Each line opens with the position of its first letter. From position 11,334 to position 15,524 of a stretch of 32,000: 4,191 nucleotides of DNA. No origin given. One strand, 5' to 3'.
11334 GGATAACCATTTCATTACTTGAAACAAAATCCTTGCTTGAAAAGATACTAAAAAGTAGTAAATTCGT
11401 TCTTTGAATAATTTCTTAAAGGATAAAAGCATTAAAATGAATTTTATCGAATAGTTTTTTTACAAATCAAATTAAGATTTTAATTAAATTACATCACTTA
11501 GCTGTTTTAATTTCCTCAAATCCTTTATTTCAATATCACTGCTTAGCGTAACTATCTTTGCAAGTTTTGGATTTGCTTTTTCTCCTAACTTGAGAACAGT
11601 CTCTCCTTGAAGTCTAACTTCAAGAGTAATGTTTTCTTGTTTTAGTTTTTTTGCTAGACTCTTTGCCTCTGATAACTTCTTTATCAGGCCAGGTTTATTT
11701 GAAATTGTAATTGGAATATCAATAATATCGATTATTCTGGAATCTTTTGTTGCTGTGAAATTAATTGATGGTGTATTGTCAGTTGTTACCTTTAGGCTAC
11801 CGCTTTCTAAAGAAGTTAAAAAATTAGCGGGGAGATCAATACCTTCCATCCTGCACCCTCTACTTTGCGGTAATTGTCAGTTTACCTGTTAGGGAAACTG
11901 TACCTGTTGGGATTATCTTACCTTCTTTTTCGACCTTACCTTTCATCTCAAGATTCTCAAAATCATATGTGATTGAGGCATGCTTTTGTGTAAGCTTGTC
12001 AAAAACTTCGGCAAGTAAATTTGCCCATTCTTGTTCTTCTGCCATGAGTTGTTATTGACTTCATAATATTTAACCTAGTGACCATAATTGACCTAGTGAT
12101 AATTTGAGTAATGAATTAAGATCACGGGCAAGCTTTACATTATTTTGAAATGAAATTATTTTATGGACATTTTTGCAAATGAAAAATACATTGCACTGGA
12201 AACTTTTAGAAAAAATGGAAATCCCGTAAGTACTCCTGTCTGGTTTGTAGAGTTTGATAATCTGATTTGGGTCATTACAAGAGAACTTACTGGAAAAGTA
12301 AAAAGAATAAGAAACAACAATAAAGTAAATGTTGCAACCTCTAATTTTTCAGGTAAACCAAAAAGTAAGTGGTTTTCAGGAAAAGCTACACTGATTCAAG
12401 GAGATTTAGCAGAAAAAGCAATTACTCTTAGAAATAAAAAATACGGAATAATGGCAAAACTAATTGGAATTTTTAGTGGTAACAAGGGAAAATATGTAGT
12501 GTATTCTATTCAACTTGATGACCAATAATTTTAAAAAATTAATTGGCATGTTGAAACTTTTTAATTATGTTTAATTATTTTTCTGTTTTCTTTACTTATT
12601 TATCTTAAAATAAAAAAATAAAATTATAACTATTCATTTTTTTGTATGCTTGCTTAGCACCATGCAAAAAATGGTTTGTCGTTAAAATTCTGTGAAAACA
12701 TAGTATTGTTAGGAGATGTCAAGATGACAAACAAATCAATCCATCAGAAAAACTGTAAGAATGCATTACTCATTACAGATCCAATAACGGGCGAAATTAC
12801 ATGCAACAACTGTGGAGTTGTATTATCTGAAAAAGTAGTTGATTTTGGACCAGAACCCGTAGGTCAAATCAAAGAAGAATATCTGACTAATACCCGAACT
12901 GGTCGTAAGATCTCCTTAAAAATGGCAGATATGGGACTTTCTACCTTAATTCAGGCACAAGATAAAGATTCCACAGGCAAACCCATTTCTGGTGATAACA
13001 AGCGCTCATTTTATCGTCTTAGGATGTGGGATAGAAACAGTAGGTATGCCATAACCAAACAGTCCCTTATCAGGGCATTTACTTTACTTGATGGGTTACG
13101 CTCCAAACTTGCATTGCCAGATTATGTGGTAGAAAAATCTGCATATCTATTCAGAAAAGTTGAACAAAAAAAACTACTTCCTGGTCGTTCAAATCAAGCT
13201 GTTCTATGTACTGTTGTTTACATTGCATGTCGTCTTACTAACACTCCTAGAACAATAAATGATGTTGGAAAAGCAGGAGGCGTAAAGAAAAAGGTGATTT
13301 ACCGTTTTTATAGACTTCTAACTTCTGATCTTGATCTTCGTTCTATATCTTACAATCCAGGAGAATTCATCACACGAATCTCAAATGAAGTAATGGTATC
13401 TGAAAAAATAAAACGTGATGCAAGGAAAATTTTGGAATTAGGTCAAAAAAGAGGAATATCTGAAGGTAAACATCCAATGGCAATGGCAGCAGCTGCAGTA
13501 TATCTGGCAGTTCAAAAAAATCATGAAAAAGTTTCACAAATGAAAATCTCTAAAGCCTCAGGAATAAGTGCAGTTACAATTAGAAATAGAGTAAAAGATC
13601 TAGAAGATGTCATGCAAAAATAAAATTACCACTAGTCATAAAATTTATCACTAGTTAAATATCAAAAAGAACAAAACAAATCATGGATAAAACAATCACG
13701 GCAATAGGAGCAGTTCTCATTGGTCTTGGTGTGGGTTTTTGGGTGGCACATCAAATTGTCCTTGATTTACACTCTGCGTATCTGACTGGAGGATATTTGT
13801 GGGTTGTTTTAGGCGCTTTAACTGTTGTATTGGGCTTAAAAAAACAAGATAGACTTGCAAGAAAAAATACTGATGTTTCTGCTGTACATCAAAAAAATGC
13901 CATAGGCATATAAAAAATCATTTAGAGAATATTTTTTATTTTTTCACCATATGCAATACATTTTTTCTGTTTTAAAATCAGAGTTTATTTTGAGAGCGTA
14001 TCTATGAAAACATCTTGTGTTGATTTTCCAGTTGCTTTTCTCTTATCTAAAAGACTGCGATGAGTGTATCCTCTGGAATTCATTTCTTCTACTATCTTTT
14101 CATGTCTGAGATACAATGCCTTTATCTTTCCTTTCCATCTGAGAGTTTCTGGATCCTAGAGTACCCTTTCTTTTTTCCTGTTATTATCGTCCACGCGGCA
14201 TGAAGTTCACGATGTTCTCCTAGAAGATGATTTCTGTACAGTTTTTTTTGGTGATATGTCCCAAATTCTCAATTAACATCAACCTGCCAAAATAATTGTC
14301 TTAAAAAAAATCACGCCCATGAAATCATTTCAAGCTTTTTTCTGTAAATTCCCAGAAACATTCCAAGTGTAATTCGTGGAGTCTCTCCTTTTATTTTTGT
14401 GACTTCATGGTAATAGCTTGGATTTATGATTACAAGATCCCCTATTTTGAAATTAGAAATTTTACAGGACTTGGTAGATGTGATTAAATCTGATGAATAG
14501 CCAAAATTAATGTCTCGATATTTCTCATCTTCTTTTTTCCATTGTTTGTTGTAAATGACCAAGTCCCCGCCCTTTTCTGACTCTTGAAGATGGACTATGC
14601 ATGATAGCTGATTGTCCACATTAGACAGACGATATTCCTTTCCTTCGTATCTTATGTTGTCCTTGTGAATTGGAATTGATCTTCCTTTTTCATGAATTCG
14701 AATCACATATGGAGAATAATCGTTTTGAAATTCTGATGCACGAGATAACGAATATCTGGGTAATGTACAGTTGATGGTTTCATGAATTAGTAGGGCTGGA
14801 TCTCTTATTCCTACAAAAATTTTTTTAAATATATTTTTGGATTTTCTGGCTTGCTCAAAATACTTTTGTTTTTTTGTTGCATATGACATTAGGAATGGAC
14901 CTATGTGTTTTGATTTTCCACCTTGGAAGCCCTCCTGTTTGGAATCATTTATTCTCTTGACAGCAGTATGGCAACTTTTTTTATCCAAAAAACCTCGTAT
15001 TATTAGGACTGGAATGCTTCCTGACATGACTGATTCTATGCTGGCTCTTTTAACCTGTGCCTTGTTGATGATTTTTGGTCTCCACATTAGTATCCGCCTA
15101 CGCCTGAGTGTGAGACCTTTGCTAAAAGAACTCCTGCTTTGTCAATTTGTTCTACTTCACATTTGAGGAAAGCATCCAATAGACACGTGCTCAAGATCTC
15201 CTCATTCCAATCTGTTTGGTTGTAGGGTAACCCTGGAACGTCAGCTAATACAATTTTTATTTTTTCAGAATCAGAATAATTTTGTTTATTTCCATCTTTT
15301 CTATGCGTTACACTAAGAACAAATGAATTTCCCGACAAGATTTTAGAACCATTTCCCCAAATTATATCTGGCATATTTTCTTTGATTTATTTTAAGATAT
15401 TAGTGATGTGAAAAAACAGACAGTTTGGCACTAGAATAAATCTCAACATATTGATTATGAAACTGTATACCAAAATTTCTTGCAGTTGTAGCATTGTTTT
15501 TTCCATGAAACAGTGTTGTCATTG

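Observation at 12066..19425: Three small-gene promoters share one rigid CACTAG-box / TATA / ATG architecture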

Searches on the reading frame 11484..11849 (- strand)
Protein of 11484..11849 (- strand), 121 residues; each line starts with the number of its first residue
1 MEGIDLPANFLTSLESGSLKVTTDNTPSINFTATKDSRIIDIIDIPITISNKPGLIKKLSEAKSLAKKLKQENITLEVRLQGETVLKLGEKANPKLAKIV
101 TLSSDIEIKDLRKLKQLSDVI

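Call 16: search_protein_families(library=pfam, max_evalue=0.01, proteins=[window:11484-11849:-])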
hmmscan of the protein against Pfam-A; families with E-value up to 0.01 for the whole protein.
window:11484-11849:- (121 aa): 0 families

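Call 31: search_protein_families(library=pfam, max_evalue=0.01, proteins=[window:11484-11849:-])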
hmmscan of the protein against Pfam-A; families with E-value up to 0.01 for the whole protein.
window:11484-11849:- (121 aa): 0 families

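Call 32: search_protein_families(library=ncbifam, max_evalue=0.01, proteins=[window:11484-11849:-])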
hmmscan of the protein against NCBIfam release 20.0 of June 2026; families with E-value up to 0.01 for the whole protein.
window:11484-11849:- (121 aa): 0 families

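Call 90: search_protein_families(library=pfam, max_evalue=5, proteins=[window:11484-11849:-])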
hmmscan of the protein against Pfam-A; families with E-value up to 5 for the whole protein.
window:11484-11849:- (121 aa): 0 families

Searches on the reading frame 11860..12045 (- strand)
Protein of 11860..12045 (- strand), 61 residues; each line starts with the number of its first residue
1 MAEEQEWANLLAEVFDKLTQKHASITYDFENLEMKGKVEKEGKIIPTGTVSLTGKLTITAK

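Call 16: search_protein_families(library=pfam, max_evalue=0.01, proteins=[window:11860-12045:-])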
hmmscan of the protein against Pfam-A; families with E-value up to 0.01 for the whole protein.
window:11860-12045:- (61 aa): 0 families

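Call 20: find_encoding_contigs(protein=window:11860-12045:-, flank=10000, max_places=10)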
Protein window:11860-12045:- (61 aa): 7 contigs read that carry it; 7 places shown.
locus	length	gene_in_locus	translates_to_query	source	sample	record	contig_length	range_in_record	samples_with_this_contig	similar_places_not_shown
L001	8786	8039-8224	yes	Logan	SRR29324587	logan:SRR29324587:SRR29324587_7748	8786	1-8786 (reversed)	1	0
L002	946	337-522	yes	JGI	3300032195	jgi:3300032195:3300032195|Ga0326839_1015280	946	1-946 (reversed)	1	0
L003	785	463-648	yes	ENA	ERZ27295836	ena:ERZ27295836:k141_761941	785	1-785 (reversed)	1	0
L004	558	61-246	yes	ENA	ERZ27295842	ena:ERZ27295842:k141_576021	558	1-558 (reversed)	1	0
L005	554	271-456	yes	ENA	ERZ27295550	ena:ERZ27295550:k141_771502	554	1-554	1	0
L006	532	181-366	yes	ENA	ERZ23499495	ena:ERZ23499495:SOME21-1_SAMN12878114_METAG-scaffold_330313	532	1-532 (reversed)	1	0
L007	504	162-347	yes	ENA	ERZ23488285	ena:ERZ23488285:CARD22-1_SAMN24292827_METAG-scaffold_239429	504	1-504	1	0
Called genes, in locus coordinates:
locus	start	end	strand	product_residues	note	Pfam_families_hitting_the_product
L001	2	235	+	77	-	?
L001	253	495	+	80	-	-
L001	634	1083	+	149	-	PF10061:DUF2299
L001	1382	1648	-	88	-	-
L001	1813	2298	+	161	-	PF11611:DUF4352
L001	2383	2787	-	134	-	PF01243:PNPOx_N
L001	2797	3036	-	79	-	-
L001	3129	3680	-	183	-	PF01022:HTH_5, PF12840:HTH_20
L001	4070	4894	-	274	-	PF01259:SAICAR_synt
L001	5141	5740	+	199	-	-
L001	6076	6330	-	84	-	-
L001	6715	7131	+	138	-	-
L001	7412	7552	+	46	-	-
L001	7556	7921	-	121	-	PF01243:PNPOx_N (weak)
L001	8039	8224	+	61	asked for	-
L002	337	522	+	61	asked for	-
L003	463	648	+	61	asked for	-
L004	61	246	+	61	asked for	-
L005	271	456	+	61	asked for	-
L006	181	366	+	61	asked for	-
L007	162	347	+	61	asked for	-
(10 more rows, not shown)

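Call 31: search_protein_families(library=pfam, max_evalue=0.01, proteins=[window:11863-12045:-])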
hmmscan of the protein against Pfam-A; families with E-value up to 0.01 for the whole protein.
seq(61 aa): 0 families

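Call 32: search_protein_families(library=ncbifam, max_evalue=0.01, proteins=[window:11863-12045:-])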
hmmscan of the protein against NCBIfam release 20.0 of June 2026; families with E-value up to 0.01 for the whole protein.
seq(61 aa): 0 families

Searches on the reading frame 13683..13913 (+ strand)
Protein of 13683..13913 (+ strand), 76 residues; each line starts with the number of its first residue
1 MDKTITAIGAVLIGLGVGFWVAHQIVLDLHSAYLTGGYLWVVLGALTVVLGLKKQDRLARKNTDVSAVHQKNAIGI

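Call 16: search_protein_families(library=pfam, max_evalue=0.01, proteins=[window:13683-13913:+])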
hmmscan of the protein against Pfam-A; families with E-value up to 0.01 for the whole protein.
window:13683-13913:+ (76 aa): 0 families

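Call 19: find_encoding_contigs(protein=window:13683-13913:+, flank=10000, max_places=10)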
Protein window:13683-13913:+ (76 aa): no gene with exactly this product is on record in the collection.

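Call 32: search_protein_families(library=ncbifam, max_evalue=0.01, proteins=[window:13683-13913:+])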
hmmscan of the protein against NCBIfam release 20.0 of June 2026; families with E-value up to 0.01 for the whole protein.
window:13683-13913:+ (76 aa): 0 families

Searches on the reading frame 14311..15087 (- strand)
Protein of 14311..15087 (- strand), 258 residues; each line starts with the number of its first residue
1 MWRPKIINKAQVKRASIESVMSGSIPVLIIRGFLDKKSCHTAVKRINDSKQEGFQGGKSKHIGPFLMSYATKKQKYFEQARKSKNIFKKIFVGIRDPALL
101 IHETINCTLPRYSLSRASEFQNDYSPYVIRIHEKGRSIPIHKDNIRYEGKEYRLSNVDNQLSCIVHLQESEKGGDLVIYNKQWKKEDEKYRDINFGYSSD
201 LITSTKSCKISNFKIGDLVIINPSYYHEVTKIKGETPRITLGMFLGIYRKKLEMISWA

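Call 16: search_protein_families(library=pfam, max_evalue=0.01, proteins=[window:14311-15087:-])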
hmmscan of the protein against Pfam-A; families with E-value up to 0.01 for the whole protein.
window:14311-15087:- (258 aa): 4 families
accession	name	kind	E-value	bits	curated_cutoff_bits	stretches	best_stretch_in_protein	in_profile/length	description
PF22814.2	WelO5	-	8.7e-32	111.2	27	1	10-252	9-271/277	Carrier-protein-independent halogenase WelO5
PF13640.12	2OG-FeII_Oxy_3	-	3.8e-06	28.2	27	1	132-244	6-96/98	2OG-Fe(II) oxygenase superfamily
PF06822.17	DUF1235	-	0.0058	16.4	25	0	156-222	66-130/261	Protein of unknown function (DUF1235)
PF13759.12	2OG-FeII_Oxy_5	-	0.0087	16.9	27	0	160-241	22-98/101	Putative 2OG-Fe(II) oxygenase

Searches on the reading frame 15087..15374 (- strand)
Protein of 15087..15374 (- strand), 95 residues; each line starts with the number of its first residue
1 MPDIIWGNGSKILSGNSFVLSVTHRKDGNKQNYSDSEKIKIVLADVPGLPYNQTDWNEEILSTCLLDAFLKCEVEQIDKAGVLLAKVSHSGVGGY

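Call 16: search_protein_families(library=pfam, max_evalue=0.01, proteins=[window:15087-15374:-])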
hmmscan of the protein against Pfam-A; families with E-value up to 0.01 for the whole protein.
window:15087-15374:- (95 aa): 0 families

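Call 90: search_protein_families(library=pfam, max_evalue=5, proteins=[window:15087-15374:-])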
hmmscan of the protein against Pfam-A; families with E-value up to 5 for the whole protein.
window:15087-15374:- (95 aa): 1 family
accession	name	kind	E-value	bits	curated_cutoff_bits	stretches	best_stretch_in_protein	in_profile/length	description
PF01728.25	FtsJ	-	0.15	12.4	24.1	1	33-90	87-142/181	FtsJ-like methyltransferase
